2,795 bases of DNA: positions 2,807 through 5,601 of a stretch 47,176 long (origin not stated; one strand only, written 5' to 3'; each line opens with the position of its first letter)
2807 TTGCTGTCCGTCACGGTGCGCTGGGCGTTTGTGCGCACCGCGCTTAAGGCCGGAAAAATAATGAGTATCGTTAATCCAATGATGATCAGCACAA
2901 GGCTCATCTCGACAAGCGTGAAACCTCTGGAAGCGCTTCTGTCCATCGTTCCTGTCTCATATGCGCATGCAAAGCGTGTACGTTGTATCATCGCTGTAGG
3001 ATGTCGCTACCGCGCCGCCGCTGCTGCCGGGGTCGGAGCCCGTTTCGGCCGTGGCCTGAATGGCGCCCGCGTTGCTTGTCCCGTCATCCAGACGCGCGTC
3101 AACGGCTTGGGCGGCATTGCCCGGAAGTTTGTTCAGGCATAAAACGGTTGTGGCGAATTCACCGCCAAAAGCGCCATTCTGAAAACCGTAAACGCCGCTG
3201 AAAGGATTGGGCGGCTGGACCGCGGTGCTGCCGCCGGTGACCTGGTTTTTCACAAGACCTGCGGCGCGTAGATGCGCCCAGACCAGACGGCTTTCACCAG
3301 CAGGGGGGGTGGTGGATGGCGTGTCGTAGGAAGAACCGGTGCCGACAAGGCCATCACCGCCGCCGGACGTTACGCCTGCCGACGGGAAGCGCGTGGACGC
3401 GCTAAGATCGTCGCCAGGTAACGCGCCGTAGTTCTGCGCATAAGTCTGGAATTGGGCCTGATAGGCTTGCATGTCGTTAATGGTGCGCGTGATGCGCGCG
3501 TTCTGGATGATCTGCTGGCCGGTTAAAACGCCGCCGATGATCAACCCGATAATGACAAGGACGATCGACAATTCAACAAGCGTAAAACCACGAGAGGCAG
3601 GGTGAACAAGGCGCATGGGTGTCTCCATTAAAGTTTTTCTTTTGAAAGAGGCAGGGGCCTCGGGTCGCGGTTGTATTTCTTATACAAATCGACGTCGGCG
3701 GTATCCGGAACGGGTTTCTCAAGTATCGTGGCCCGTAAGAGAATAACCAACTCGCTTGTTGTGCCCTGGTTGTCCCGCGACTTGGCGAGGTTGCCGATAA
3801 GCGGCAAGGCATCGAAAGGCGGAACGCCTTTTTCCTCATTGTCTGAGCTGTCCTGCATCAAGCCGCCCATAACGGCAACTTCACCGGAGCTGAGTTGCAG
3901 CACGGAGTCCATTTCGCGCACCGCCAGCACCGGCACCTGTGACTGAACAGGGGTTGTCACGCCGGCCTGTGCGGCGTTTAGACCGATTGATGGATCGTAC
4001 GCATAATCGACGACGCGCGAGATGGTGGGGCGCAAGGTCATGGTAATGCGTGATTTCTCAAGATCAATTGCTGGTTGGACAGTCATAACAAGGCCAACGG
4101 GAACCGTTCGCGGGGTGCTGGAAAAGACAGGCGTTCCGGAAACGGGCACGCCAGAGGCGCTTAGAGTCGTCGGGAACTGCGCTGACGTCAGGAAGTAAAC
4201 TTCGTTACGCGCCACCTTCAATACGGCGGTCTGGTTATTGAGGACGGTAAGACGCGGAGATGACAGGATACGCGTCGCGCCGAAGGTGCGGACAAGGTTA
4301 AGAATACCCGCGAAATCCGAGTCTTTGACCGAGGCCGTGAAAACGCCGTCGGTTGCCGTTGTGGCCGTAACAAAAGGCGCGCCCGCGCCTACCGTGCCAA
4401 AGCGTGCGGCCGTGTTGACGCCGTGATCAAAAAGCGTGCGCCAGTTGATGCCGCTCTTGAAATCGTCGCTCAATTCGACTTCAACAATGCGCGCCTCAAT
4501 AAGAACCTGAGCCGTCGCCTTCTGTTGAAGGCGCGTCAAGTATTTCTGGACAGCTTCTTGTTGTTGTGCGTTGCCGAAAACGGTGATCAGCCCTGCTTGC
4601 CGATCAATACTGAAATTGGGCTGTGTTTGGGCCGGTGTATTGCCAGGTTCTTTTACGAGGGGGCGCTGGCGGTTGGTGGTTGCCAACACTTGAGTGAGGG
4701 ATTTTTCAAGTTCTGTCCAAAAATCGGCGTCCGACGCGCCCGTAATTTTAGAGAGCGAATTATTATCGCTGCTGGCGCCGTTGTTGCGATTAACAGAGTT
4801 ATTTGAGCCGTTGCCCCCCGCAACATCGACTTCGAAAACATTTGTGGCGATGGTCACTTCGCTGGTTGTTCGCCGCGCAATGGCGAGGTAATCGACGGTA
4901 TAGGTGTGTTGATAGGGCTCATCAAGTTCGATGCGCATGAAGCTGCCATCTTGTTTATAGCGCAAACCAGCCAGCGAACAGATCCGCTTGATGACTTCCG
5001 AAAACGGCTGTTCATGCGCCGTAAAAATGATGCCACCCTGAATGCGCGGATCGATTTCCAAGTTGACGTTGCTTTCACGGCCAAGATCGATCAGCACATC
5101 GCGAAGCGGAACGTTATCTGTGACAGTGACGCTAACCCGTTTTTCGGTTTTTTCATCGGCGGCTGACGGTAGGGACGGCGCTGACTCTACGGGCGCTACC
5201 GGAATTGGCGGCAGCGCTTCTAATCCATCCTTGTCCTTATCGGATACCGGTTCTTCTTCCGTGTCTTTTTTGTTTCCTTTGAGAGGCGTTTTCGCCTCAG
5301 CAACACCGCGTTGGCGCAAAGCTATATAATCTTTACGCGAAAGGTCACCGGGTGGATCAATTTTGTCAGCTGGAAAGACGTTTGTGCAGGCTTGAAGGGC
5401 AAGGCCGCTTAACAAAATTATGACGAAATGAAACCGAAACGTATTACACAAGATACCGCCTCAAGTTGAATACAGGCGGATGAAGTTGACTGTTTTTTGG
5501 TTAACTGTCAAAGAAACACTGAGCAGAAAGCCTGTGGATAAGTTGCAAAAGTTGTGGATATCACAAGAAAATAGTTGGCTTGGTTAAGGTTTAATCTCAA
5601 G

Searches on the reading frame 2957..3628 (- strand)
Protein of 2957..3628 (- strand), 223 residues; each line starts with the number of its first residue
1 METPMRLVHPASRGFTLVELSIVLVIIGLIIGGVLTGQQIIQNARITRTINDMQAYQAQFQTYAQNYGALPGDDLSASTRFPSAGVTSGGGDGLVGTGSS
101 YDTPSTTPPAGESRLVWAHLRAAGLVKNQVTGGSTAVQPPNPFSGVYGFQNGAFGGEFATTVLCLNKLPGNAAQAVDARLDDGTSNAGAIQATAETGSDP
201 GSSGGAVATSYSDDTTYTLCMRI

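Call 90: search_protein_families(library=pfam, proteins=[window:2957-3628:-], max_evalue=0.00001)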
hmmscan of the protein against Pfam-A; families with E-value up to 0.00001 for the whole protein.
window:2957-3628:- (223 aa): 1 family
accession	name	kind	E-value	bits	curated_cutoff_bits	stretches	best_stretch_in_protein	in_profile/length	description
PF07963.17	N_methyl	-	1.4e-06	28.1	21.2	1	12-35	4-27/27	Prokaryotic N-terminal methylation motif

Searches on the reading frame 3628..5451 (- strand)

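Call 90: search_protein_families(library=pfam, proteins=[window:3628-5451:-], max_evalue=0.00001)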
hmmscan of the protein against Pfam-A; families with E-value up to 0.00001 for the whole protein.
window:3628-5451:- (607 aa): 2 families
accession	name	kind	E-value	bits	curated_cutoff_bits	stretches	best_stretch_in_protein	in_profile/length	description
PF00263.26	Secretin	-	5.7e-28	98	27.5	1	389-577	4-168/169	Bacterial type II and III secretion system protein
PF07655.18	Secretin_N_2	-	7.6e-10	39.6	23.4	1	183-263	3-83/91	Secretin N-terminal domain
